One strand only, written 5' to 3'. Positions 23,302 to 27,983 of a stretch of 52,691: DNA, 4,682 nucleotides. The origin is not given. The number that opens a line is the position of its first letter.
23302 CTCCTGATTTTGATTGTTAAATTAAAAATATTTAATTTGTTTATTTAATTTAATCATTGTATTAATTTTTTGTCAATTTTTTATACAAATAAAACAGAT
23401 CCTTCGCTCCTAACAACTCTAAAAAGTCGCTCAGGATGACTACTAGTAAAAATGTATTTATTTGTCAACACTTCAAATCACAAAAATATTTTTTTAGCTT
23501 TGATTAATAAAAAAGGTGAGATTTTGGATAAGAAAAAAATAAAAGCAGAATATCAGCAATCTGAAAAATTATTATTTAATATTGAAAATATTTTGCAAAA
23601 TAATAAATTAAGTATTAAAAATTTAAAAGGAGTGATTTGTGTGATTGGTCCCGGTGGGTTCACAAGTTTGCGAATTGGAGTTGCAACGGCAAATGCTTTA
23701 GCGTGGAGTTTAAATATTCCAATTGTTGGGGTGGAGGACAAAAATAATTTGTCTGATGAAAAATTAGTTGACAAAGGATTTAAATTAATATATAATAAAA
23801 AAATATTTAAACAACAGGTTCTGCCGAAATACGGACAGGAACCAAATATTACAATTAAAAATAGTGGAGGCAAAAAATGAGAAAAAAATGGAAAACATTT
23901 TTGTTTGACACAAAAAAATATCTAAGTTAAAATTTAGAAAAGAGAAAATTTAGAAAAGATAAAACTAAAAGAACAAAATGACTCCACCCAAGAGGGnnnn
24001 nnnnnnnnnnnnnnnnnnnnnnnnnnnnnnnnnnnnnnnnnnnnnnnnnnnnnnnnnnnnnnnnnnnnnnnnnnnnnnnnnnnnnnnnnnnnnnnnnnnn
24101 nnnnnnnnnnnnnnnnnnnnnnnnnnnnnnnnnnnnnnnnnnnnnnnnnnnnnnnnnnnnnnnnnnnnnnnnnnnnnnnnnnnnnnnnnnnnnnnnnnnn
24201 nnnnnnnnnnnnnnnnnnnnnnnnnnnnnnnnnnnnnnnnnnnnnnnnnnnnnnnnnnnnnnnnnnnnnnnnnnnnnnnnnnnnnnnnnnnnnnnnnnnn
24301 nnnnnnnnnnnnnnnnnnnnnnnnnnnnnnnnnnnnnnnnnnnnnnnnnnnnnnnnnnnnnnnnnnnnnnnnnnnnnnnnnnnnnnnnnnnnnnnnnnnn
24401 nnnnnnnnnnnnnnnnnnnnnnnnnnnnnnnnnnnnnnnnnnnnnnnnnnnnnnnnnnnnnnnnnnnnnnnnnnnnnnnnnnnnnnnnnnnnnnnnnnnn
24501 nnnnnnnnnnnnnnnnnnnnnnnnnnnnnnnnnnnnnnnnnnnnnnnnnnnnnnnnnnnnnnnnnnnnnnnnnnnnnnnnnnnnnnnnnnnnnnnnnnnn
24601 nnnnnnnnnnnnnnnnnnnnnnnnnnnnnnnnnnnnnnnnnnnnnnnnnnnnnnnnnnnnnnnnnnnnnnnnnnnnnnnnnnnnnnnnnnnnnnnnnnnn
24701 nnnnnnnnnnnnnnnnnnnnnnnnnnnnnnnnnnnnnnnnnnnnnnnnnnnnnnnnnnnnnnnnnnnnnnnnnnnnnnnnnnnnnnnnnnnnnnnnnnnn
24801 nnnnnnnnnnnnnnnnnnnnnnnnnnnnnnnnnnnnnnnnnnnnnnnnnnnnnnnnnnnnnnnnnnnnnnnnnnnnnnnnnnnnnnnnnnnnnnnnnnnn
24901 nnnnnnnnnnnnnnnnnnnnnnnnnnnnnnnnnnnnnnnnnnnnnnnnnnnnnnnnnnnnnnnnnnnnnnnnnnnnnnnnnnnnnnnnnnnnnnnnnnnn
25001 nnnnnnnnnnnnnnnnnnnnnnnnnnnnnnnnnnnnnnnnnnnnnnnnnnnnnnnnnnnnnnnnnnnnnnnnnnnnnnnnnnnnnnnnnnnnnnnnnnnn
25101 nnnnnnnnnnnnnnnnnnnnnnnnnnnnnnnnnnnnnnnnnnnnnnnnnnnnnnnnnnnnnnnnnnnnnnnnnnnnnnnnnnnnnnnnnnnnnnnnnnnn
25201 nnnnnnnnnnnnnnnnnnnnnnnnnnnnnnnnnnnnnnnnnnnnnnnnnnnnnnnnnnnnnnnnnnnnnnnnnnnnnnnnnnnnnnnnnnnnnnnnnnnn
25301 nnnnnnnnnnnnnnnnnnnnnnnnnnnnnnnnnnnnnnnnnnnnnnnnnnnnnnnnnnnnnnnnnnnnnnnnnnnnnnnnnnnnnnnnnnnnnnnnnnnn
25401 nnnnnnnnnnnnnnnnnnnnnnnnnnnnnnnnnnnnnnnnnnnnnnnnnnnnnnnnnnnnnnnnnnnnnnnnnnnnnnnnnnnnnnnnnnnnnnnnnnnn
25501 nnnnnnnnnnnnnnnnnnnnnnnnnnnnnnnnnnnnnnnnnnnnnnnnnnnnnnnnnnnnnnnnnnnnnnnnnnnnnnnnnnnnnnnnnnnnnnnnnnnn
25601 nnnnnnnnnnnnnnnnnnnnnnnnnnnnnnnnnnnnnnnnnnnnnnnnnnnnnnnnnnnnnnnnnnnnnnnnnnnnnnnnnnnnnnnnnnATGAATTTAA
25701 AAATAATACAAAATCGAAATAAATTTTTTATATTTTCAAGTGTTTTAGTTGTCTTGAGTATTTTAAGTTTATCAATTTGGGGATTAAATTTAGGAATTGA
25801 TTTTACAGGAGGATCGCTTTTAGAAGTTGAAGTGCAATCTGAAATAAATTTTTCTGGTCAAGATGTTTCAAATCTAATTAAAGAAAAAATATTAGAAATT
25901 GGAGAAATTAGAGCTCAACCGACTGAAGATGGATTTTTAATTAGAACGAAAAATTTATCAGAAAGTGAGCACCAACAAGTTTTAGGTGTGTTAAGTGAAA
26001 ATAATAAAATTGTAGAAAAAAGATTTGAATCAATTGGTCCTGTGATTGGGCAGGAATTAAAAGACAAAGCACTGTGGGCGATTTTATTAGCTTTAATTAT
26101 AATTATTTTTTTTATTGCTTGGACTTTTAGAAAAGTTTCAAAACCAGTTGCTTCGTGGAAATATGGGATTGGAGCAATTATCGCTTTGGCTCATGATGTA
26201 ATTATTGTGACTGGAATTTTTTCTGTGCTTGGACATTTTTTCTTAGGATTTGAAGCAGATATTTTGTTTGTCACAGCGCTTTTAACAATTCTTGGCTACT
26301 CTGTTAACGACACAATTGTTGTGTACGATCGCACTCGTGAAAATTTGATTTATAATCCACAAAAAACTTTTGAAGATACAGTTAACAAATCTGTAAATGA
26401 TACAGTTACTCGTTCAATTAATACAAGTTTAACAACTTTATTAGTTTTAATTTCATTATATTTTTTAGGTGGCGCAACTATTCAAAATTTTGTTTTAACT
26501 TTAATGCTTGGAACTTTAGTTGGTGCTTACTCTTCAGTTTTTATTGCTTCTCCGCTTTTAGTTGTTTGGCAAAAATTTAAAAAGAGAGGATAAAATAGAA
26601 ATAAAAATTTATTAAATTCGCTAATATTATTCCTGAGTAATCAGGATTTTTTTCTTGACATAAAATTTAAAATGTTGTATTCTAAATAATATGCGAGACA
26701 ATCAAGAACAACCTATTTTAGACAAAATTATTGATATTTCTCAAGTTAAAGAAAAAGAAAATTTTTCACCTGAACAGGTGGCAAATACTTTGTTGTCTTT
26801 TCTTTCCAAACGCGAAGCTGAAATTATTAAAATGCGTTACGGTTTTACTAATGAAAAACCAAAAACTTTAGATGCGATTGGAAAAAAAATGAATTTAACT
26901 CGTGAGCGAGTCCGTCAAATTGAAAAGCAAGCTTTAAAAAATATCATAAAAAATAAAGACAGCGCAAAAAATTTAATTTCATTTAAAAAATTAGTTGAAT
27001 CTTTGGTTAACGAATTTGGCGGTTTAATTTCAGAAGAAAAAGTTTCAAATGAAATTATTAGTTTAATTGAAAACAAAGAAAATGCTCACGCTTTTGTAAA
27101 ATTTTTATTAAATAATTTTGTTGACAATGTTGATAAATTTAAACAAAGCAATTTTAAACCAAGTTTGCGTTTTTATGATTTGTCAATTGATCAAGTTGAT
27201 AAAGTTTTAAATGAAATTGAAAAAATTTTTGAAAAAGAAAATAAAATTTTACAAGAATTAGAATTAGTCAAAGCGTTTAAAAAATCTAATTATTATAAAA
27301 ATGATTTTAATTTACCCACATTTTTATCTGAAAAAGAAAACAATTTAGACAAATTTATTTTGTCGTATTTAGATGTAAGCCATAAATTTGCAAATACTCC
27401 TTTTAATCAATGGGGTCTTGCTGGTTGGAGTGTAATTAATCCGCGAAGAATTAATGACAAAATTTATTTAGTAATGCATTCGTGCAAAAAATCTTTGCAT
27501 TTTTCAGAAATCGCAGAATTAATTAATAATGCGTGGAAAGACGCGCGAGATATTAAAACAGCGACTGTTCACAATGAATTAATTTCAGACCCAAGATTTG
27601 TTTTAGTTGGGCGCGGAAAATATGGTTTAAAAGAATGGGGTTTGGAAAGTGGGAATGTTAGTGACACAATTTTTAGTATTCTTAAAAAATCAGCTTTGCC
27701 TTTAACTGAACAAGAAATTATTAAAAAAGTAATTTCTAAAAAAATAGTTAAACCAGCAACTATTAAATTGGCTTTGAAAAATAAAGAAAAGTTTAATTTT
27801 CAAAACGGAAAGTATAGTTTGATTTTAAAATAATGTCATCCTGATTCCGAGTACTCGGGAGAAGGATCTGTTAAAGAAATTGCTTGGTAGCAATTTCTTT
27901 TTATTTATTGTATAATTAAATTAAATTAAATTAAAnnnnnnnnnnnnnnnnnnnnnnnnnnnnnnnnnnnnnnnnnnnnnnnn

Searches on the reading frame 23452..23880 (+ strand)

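Call 9: search_protein_families(library=pfam, proteins=[window:23452-23880:+], max_evalue=0.001)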
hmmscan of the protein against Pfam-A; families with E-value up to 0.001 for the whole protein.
window:23452-23880:+ (142 aa): 1 family
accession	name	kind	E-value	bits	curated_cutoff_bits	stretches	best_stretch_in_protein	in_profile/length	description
PF00814.31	TsaD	-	4.8e-15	56.4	24.8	1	34-95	27-88/264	tRNA N6-adenosine threonylcarbamoyltransferase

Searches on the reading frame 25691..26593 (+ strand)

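Call 9: search_protein_families(library=pfam, proteins=[window:25691-26593:+], max_evalue=0.001)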
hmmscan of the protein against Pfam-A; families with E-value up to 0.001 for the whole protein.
window:25691-26593:+ (300 aa): 2 families
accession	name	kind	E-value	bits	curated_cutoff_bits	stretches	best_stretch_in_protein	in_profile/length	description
PF02355.23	SecD_SecF_C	-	6.7e-58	195.7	20.5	1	106-295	12-188/189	Protein export membrane protein SecD/SecF, C-terminal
PF07549.19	Sec_GG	-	2.1e-08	33.8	20.3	1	31-50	7-26/28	SecD/SecF GG Motif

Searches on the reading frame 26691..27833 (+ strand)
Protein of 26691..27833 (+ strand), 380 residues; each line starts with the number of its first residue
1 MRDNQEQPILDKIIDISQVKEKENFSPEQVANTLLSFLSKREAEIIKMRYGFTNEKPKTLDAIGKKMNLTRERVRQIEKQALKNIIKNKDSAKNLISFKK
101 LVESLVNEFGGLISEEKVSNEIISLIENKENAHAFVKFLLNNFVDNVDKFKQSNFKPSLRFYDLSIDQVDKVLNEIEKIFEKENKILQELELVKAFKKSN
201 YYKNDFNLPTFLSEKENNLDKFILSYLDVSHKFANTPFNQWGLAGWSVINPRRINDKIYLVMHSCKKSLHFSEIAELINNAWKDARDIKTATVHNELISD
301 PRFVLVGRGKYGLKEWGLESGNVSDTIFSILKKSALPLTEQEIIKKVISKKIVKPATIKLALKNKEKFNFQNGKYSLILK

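Call 9: search_protein_families(library=pfam, proteins=[window:26691-27833:+], max_evalue=0.001)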
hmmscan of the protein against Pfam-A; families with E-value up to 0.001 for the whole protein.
window:26691-27833:+ (380 aa): 2 families
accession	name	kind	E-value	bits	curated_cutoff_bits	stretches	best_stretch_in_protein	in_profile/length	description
PF04545.22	Sigma70_r4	-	8.5e-15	54.4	24.1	1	35-84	2-47/50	Sigma-70, region 4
PF05066.19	HARE-HTH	-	2.5e-07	31.4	25.9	1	259-316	8-71/71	HB1, ASXL, restriction endonuclease HTH domain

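Call 86: search_protein_families(library=padloc, proteins=[window:26691-27833:+], max_evalue=0.01)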
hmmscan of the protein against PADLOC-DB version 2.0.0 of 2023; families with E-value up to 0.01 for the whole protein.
window:26691-27833:+ (380 aa): 1 family
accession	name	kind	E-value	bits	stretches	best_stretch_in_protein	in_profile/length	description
PDLC02203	MzaA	-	4.6e-12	43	1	33-100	603-669/683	-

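Call 87: search_protein_families(library=ncbifam, proteins=[window:26691-27833:+], max_evalue=0.01)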
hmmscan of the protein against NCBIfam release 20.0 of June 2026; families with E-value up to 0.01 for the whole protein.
window:26691-27833:+ (380 aa): 30 families (the best 25 are shown)
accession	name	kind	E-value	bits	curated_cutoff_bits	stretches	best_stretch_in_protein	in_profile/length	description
NF004561.0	PRK05901.1-3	equivalog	4e-16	59.2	582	1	32-82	470-520/537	RNA polymerase sigma factor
NF041931.2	MzaA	equivalog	5.1e-16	58.6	800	1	15-98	632-713/726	MZA anti-phage system associated sigma-70 family RNA polymerase sigma factor MzaA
TIGR02393.1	RpoD_Cterm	equivalog_domain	6.3e-16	58.7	354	1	23-98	163-236/238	RNA polymerase sigma factor RpoD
NF004208.0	PRK05658.1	equivalog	1.2e-15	57.6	555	1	29-98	560-628/631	RNA polymerase sigma factor RpoD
NF005920.0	PRK07921.1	subfamily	5.2e-15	55.3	464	1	31-97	260-325/328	RNA polymerase sigma factor SigB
TIGR02997.1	Sig70-cyanoRpoD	subfamily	4.6e-14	52.4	384.5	1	28-84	241-296/298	RNA polymerase sigma factor, RpoD/SigA family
NF004566.0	PRK05901.2-4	equivalog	1.1e-13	51.1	531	1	11-98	356-442/448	RNA polymerase sigma factor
NF005785.0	PRK07598.1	equivalog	2.5e-13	49.7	554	1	31-89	344-402/415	RNA polymerase sigma factor SigC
NF005643.0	PRK07406.1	equivalog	3.5e-13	49.4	500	1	32-85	330-383/397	RNA polymerase sigma factor RpoD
TIGR02394.1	rpoS_proteo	equivalog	4e-13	49.5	378.7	1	5-85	187-270/285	RNA polymerase sigma factor RpoS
NF004560.0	PRK05901.1-1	equivalog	3.4e-12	46.2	711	1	33-83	450-500/516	RNA polymerase sigma factor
NF004207.0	PRK05657.1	equivalog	5e-12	45.8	394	1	14-85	239-313/329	RNA polymerase sigma factor RpoS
NF004564.0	PRK05901.2-2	equivalog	5e-12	45.2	617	1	26-100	419-494/500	RNA polymerase sigma factor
NF005642.0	PRK07405.1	subfamily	6.8e-12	45.2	524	1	31-94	251-314/318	RNA polymerase sigma factor SigD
NF006666.0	PRK09210.1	equivalog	8.7e-12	45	572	1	28-91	300-362/370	RNA polymerase sigma factor RpoD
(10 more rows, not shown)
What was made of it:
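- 26691..27833 (+): Sigma70_r4 + HARE-HTH DNA-binding protein. It is a syntenic neighbour, and association is by gene order only. Calls 9 and 87.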
